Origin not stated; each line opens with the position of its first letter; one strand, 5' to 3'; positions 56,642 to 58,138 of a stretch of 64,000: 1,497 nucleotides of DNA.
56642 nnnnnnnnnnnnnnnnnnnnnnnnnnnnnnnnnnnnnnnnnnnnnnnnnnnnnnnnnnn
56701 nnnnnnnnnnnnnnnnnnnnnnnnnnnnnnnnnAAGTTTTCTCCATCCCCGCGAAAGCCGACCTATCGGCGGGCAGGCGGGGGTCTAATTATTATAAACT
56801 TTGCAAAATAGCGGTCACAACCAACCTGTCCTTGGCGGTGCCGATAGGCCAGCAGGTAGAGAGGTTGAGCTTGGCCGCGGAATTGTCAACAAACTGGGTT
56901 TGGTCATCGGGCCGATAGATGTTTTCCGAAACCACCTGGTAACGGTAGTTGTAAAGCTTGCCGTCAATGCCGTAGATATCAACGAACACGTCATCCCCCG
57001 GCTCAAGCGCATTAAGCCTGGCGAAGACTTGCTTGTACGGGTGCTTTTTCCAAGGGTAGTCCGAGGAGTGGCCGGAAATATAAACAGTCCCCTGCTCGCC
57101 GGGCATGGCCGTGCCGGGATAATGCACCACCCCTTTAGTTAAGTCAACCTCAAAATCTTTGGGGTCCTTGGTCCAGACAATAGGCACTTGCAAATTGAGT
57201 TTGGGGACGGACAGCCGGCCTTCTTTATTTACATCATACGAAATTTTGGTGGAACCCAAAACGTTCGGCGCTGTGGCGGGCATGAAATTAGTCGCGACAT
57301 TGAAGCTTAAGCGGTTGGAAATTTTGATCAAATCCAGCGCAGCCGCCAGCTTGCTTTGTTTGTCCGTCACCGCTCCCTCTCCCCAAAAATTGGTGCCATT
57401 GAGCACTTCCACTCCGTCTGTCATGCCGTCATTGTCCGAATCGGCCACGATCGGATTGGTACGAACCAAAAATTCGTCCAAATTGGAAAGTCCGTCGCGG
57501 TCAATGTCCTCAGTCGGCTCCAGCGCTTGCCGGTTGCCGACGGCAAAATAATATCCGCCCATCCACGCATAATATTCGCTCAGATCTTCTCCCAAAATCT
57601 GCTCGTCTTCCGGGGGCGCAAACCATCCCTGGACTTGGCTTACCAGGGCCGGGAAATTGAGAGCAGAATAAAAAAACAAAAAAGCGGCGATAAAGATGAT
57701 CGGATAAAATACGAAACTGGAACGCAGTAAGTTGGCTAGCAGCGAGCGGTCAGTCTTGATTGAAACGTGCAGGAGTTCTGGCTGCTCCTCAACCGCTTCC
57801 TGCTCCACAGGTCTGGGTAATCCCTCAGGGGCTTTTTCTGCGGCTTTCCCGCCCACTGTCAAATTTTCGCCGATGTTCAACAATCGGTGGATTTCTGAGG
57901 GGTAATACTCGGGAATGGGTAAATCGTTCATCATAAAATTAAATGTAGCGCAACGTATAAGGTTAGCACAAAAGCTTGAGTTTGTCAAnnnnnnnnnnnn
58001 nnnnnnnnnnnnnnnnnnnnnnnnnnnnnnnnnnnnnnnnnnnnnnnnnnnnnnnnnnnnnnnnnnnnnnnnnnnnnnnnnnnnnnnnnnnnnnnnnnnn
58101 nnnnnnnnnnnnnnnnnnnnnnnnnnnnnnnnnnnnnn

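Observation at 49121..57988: Sortase locus whose three DUF11-type substrates all carry a non-canonical sorting motif [V/I/Y]-A-P-[K/R/Q]-[T/S]-G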

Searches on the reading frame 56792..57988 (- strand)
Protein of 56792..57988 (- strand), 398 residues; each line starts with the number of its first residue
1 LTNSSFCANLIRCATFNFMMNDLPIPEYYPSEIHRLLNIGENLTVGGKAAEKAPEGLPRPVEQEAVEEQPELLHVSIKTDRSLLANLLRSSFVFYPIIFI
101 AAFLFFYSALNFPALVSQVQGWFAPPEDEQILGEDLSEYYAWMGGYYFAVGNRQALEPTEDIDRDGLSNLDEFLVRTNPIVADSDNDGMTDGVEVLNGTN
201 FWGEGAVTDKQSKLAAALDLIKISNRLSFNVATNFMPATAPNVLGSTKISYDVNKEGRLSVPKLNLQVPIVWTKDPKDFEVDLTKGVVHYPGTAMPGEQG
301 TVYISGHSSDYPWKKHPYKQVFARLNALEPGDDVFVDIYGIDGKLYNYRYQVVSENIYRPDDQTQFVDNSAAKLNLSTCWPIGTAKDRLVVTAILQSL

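Call 3: search_protein_families(library=pfam, proteins=[window:56792-57988:-], max_evalue=0.01)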
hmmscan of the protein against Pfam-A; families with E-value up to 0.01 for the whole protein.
window:56792-57988:- (398 aa): 2 families
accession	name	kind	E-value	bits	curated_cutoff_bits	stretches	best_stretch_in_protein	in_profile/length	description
PF04203.18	Sortase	-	3.7e-21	75.6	26.6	1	259-394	1-123/125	Sortase domain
PF18884.5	TSP3_bac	-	1.3e-05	25.4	25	1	183-200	1-18/22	Bacterial TSP3 repeat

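Call 4: search_protein_families(library=ncbifam, proteins=[window:56792-57988:-], max_evalue=0.01)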
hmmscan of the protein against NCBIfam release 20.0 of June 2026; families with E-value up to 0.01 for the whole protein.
window:56792-57988:- (398 aa): 9 families
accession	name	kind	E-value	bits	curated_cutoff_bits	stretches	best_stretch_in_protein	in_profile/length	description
NF058671.1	sortase_SrtD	exception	7.9e-20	71.3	140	1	254-393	62-185/187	class D sortase, LPxTATN-specific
NF033746.1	class_D_sortase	subfamily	3.7e-19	68.9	165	1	255-394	9-132/135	class D sortase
NF033745.1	class_C_sortase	subfamily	3.3e-12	46.6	160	1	251-393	86-218/220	class C sortase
TIGR01076.1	sortase_fam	subfamily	7.5e-12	45.2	39.35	1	257-392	1-124/136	sortase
NF033747.1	class_E_sortase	subfamily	1e-11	45.1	160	1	254-396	69-206/211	class E sortase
NF033748.1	class_F_sortase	subfamily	5.4e-06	26.1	166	1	258-379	13-133/155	class F sortase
TIGR03784.1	marine_sortase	equivalog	3.8e-05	23.4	158.25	1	283-390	74-171/174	class GN sortase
NF033765.2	gliding_CglD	equivalog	0.0011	16.8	400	1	160-216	206-262/1124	adventurous gliding motility lipoprotein CglD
NF047639.1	throspo3_MtsD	equivalog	0.0017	16.6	800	1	160-200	459-499/651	cell-cell cohesion protein MtsD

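Call 6: find_homologous_proteins(query=window:56792-57988:-, max_evalue=0.00001)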
Query window:56792-57988:- (398 aa): 352 proteins with E <= 0.00001 among 4643 candidates; the best 120 are listed.
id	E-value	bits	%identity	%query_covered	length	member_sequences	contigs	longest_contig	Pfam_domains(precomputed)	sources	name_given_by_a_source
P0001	4.1e-256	867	100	95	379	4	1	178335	PF04203.19,PF18884.6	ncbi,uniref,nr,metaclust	ncbi:MAG: hypothetical protein A2720_01565 [Candidatus Doudnabacteria bacterium RIFCSPHIGHO2_01_FULL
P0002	4.3e-171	587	67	93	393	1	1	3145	PF04203.19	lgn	-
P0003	5.0e-169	581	67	93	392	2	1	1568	PF04203.19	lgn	-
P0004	2.7e-166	572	67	93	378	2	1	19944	PF04203.19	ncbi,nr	ncbi:MAG: class D sortase [Candidatus Doudnabacteria bacterium]|nr:class D sortase [Candidatus Doudn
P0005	4.2e-163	561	64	92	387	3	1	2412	PF04203.19,PF18884.6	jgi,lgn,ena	-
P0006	8.0e-162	557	64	93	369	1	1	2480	PF04203.19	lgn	-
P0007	2.5e-155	536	62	93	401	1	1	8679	PF04203.19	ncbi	-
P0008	4.1e-150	518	63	86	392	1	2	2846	PF04203.19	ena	-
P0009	1.1e-146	507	60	92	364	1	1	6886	PF04203.19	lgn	-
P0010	2.1e-144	500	58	92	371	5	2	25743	PF04203.19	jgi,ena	-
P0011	5.2e-142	492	58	92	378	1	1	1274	PF04203.19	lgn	-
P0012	7.9e-141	488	67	77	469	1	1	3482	PF04203.19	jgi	-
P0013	1.1e-140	487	58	92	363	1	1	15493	PF04203.19,PF18884.6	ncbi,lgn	-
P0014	3.9e-140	486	65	80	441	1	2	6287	PF04203.19,PF18884.6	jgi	jgi:LPXTG-site transpeptidase (sortase) family protein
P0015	6.0e-140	485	54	93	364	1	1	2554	PF04203.19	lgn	-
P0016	1.3e-138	480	56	93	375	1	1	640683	PF04203.19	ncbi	-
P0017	5.4e-137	475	54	93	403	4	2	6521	PF04203.19,PF18884.6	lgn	-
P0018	6.0e-137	475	55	95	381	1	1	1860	PF04203.19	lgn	-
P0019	6.2e-137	475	54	93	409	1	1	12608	PF04203.19,PF18884.6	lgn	-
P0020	9.9e-137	474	54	93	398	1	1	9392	PF04203.19,PF18884.6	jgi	jgi:LPXTG-site transpeptidase (sortase) family protein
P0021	1.2e-136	474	58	91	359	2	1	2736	PF04203.19,PF18884.6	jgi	-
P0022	1.9e-136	473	57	92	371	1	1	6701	PF04203.19,PF18884.6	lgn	-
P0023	2.4e-136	473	53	93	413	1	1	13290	PF04203.19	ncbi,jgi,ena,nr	ncbi:MAG TPA: sortase [Verrucomicrobiae bacterium]|nr:sortase [Verrucomicrobiae bacterium]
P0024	5.2e-136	472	54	95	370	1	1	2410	PF04203.19,PF18884.6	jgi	jgi:sortase A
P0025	7.9e-136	471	55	93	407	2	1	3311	PF04203.19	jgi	jgi:LPXTG-site transpeptidase (sortase) family protein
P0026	9.5e-136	471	57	91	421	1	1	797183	PF04203.19,PF18884.6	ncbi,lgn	-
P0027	3.8e-135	469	52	93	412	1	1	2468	PF04203.19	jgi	jgi:LPXTG-site transpeptidase (sortase) family protein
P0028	4.5e-135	469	66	78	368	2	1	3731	PF04203.19,PF18884.6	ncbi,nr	ncbi:MAG TPA: sortase, partial [Candidatus Binatia bacterium]|nr:sortase [Candidatus Binatia bacteri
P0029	3.4e-134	466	56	93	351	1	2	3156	PF04203.19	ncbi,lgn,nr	ncbi:MAG: sortase [Candidatus Doudnabacteria bacterium]|nr:sortase [Candidatus Doudnabacteria bacter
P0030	6.7e-134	465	55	93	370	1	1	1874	PF04203.19,PF18884.6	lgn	-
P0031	1.4e-133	464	64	77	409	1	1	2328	PF04203.19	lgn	-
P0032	1.8e-133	464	54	93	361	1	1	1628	PF04203.19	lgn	-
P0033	2.2e-133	463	51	96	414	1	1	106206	PF04203.19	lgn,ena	-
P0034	2.6e-133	463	54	93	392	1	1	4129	PF04203.19,PF18884.6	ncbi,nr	ncbi:MAG: sortase [Candidatus Doudnabacteria bacterium]|nr:sortase [Candidatus Doudnabacteria bacter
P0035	4.8e-132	459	53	93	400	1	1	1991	PF04203.19,PF18884.6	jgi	jgi:LPXTG-site transpeptidase (sortase) family protein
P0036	7.5e-132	458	51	93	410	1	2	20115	PF04203.19,PF18884.6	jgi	jgi:LPXTG-site transpeptidase (sortase) family protein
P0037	7.8e-132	458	55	91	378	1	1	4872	PF04203.19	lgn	-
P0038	7.9e-132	458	56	93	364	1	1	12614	PF04203.19,PF18884.6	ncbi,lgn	-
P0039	1.8e-131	457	54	91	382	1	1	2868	PF04203.19,PF18884.6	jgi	jgi:LPXTG-site transpeptidase (sortase) family protein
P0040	1.9e-131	457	54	93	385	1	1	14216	PF04203.19,PF18884.6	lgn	-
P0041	2.1e-131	457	55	93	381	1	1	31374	PF04203.19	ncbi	-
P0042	3.0e-131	456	63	77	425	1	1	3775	PF04203.19,PF18884.6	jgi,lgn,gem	-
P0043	6.2e-131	455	61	77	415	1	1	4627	PF04203.19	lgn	-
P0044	7.4e-131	455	61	78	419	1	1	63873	PF04203.19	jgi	jgi:sortase A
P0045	8.9e-131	455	56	92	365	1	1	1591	PF04203.19,PF18884.6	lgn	-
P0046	1.9e-130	454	52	93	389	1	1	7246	PF04203.19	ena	-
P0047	3.8e-130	453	61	78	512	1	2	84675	PF04203.19,PF18884.6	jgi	jgi:LPXTG-site transpeptidase (sortase) family protein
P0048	9.1e-130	451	53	93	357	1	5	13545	PF04203.19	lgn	-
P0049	1.0e-129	451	51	93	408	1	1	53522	PF04203.19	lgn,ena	-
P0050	1.6e-129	451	52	92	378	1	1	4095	PF04203.19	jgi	jgi:LPXTG-site transpeptidase (sortase) family protein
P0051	2.3e-129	450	54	92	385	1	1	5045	PF04203.19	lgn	-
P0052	2.9e-129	450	54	92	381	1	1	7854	PF04203.19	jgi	jgi:LPXTG-site transpeptidase (sortase) family protein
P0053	3.8e-129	449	54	93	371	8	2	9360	PF04203.19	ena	-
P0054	5.3e-129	449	54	92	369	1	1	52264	PF04203.19,PF18884.6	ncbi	-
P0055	6.8e-129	448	53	93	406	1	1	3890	PF04203.19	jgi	jgi:sortase A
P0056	7.7e-129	448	52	93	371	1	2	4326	PF04203.19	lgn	-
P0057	8.5e-129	448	54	92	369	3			PF04203.19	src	-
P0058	1.0e-128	448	52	99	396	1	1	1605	PF04203.19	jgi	jgi:LPXTG-site transpeptidase (sortase) family protein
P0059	1.1e-128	448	54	93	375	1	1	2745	PF04203.19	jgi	jgi:sortase A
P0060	1.8e-128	447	53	92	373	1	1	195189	PF04203.19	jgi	jgi:LPXTG-site transpeptidase (sortase) family protein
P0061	2.1e-128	447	55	93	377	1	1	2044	PF04203.19,PF18884.6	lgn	-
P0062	2.7e-128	447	57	92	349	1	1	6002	PF04203.19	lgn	-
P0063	3.4e-128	446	52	94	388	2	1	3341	PF04203.19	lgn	-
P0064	3.5e-128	446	59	78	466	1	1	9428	PF04203.19,PF18884.6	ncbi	ncbi:MAG: sortase domain-bontaining protein [Acidobacteriaceae bacterium]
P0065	4.3e-128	446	53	91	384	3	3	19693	PF04203.19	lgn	-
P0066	1.6e-127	444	53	92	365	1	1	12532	PF04203.19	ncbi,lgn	-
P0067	1.8e-127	444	53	91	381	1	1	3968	PF04203.19,PF18884.6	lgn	-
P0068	2.0e-127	444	59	77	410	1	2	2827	PF04203.19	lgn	-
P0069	2.0e-127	444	54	92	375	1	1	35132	PF04203.19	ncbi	-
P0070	2.1e-127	444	50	92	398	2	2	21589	PF04203.19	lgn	-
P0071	3.5e-127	443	53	92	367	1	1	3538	PF04203.19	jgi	jgi:LPXTG-site transpeptidase (sortase) family protein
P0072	4.2e-127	443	53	95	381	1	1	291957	PF04203.19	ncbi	-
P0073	5.0e-127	442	50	92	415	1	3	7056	PF04203.19,PF18884.6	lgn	-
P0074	5.2e-127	442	54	92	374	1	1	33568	PF04203.19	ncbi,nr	ncbi:MAG: sortase [Candidatus Doudnabacteria bacterium]|nr:sortase [Candidatus Doudnabacteria bacter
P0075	5.5e-127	442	53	93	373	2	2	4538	PF04203.19,PF18884.6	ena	-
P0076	7.5e-127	442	53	92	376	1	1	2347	PF04203.19,PF18884.6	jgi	jgi:LPXTG-site transpeptidase (sortase) family protein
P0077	9.7e-127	441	54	92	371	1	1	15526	PF04203.19,PF18884.6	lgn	-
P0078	1.5e-126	441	51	95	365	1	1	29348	PF04203.19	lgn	-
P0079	4.3e-126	439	53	92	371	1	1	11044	PF04203.19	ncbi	-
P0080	5.4e-126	439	53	92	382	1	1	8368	PF04203.19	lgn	-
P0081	5.5e-126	439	53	92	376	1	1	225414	PF04203.19,PF18884.6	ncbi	-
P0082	3.2e-125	436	55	92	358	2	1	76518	PF04203.19,PF18884.6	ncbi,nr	ncbi:MAG: sortase [bacterium]|nr:sortase [bacterium]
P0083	4.7e-125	436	52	94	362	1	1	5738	PF04203.19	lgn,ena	-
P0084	6.2e-125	435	54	92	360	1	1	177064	PF04203.19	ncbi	-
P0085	8.6e-125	435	52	93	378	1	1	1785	PF04203.19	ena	-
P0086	1.7e-124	434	53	92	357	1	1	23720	PF04203.19,PF18884.6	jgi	jgi:LPXTG-site transpeptidase (sortase) family protein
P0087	1.9e-124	434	51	92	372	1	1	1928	PF04203.19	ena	-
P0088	4.2e-124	433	54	92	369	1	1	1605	PF04203.19,PF18884.6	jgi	jgi:LPXTG-site transpeptidase (sortase) family protein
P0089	4.4e-124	433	52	93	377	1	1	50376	PF04203.19,PF18884.6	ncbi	-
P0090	1.6e-123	431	51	92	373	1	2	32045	PF04203.19,PF18884.6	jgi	-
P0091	1.7e-123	431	59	78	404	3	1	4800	PF04203.19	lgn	-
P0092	7.6e-123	429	53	92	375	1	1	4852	PF04203.19,PF18884.6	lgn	-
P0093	1.1e-122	428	51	93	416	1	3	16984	PF04203.19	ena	-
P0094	1.4e-122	428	51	91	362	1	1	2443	PF04203.19,PF18884.6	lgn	-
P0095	2.3e-122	427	49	97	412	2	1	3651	PF04203.19,PF18884.6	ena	-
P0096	2.6e-122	427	50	94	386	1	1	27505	PF04203.19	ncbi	-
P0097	3.7e-122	426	60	77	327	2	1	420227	PF04203.19,PF18884.6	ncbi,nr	ncbi:MAG: sortase [Candidatus Doudnabacteria bacterium]|nr:sortase [Candidatus Doudnabacteria bacter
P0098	8.0e-122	425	52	92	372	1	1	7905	PF04203.19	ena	-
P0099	9.5e-122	425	51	92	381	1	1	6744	PF04203.19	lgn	-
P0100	1.0e-121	425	51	93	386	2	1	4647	PF04203.19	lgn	-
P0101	1.7e-121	424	57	76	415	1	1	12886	PF04203.19,PF18884.6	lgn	-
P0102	3.0e-121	423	49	92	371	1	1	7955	PF04203.19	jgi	-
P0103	4.0e-121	423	52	92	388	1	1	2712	PF04203.19,PF18884.6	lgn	-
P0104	1.3e-120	421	51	92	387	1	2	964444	PF04203.19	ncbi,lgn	ncbi:MAG: sortase [Candidatus Doudnabacteria bacterium]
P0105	1.4e-120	421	51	92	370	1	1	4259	PF04203.19,PF18884.6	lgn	-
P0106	1.5e-120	421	51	92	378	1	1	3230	PF04203.19,PF18884.6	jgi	jgi:LPXTG-site transpeptidase (sortase) family protein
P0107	1.9e-120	421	61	73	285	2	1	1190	PF04203.19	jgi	jgi:LPXTG-site transpeptidase (sortase) family protein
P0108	2.6e-120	420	52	91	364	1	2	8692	PF04203.19,PF18884.6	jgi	jgi:LPXTG-site transpeptidase (sortase) family protein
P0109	8.5e-120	419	47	92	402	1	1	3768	PF04203.19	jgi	jgi:LPXTG-site transpeptidase (sortase) family protein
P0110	1.0e-119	418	53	92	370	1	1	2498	PF04203.19,PF18884.6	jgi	jgi:LPXTG-site transpeptidase (sortase) family protein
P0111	1.4e-119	418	61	73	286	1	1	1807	PF04203.19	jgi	jgi:LPXTG-site transpeptidase (sortase) family protein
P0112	2.0e-119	417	51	92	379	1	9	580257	PF04203.19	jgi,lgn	jgi:LPXTG-site transpeptidase (sortase) family protein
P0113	2.1e-119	417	49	91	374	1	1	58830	PF04203.19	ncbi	ncbi:MAG: class E sortase [Candidatus Doudnabacteria bacterium]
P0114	7.1e-118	412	49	92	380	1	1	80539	PF04203.19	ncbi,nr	ncbi:MAG: sortase [Candidatus Doudnabacteria bacterium]|nr:sortase [Candidatus Doudnabacteria bacter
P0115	1.6e-117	411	51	92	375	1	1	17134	PF04203.19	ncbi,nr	ncbi:MAG: class E sortase [Candidatus Doudnabacteria bacterium]|nr:class E sortase [Candidatus Doudn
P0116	1.6e-117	411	48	93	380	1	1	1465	PF04203.19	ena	-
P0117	4.2e-116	406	49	96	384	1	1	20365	PF04203.19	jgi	jgi:LPXTG-site transpeptidase (sortase) family protein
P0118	1.0e-115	405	61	70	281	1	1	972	PF04203.19,PF18884.6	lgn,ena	-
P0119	4.2e-115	403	56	77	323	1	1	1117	PF04203.19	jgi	jgi:LPXTG-site transpeptidase (sortase) family protein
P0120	7.2e-115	402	48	95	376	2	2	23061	PF04203.19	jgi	jgi:LPXTG-site transpeptidase (sortase) family protein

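Call 9: find_related_loci(query=A1, collection=genome_contigs, flank=10000)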
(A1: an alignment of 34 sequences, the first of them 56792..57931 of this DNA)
Query A1 (379 aa) in genome_contigs; peptide patterns used: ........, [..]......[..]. (x = any residue, [..] = any of these).
171 stretches matched a pattern; 151 encode a relative of the query (tblastn E <= 1e-3); the best 80 are kept; 80 distinct loci.
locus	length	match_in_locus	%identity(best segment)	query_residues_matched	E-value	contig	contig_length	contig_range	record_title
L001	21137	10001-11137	67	10-379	9e-173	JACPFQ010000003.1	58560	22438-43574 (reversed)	MAG: Candidatus Doudnabacteria bacterium isolate NC_groundwater_365_Ag_B-0.1um_48_12 GD18-4_B1_scaffold_298276, whole ge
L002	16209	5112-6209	67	9-379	2e-171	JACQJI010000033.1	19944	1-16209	MAG: Candidatus Doudnabacteria bacterium isolate NC_groundwater_1147_Ag_S-0.1um_47_53 S_p1_S3_coassembly_k141_1835269, w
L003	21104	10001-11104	55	1-375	1e-135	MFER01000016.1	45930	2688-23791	MAG: Candidatus Doudnabacteria bacterium RIFCSPHIGHO2_02_FULL_43_13b rifcsphigho2_02_scaffold_807, whole genome shotgun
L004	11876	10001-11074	56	7-375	3e-135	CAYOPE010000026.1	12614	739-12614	MAG TPA_asm: uncultured Candidatus Saccharibacteria bacterium isolate SRP273308_co1_413 genome assembly, contig: NODE_62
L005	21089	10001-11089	55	10-375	3e-134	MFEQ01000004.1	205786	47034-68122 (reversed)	MAG: Candidatus Doudnabacteria bacterium RIFCSPHIGHO2_02_FULL_42_25 rifcsphigho2_02_scaffold_23, whole genome shotgun se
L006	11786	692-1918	53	10-379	4e-133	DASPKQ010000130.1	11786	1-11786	MAG TPA_asm: Verrucomicrobiia bacterium isolate SMAG_U12040 k141_1034672, whole genome shotgun sequence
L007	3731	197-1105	66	71-379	7e-135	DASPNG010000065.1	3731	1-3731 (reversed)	MAG TPA_asm: Candidatus Binatia bacterium isolate SMAG_U12115 k141_433373, whole genome shotgun sequence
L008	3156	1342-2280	61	64-379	2e-136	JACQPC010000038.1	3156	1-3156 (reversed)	MAG: Candidatus Doudnabacteria bacterium isolate NC_groundwater_1297_Ag_S-0.2um_47_31 S_p2_S4_coassembly_k141_1644787, w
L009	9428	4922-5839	59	69-379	8e-130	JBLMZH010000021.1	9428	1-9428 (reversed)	MAG: Acidobacteriaceae bacterium isolate MAG208 PRJNA951521_bin64_renamed_20, whole genome shotgun sequence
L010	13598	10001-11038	52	12-374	6e-128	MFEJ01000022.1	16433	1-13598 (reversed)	MAG: Candidatus Doudnabacteria bacterium RIFCSPHIGHO2_01_FULL_45_18 rifcsphigho2_01_scaffold_7904, whole genome shotgun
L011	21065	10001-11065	53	5-379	8e-128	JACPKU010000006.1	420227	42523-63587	MAG: Candidatus Doudnabacteria bacterium isolate NC_groundwater_503_Ag_S-0.1um_46_13 S35_SO-1_scaffold_521492, whole gen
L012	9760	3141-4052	59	71-379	3e-127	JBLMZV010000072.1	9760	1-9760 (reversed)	MAG: Candidatus Saccharibacteria bacterium isolate MAG194 PRJNA951521_bin51_renamed_71, whole genome shotgun sequence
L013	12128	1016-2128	52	10-379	3e-122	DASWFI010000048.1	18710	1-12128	MAG TPA_asm: Patescibacteria group bacterium isolate SMAG_U2785 k141_386911, whole genome shotgun sequence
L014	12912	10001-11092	49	12-375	2e-122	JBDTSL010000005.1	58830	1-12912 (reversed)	MAG: Candidatus Doudnabacteria bacterium isolate cluster3_bin.27 NODE_1169_length_58830_cov_9.135160, whole genome shotg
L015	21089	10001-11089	49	13-379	3e-119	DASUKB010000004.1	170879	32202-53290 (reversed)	MAG TPA_asm: Patescibacteria group bacterium isolate SMAG_U1502 k141_1800654, whole genome shotgun sequence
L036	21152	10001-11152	30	44-379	3e-53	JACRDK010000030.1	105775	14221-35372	MAG: Candidatus Doudnabacteria bacterium isolate NC_groundwater_1670_Pr3_B-0.1um_42_13 SR-2_scaffold_141_3826603, whole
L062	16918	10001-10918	32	110-375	8e-49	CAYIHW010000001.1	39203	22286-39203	MAG TPA_asm: uncultured Candidatus Saccharibacteria bacterium isolate ERP119705_co23_139 genome assembly, contig: NODE_7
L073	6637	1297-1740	49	231-378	2e-42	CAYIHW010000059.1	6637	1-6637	MAG TPA_asm: uncultured Candidatus Saccharibacteria bacterium isolate ERP119705_co23_139 genome assembly, contig: NODE_1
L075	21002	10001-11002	30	73-379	4e-42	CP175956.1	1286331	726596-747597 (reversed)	MAG: Candidatus Moraniibacteriota bacterium isolate MKparc2 chromosome, complete genome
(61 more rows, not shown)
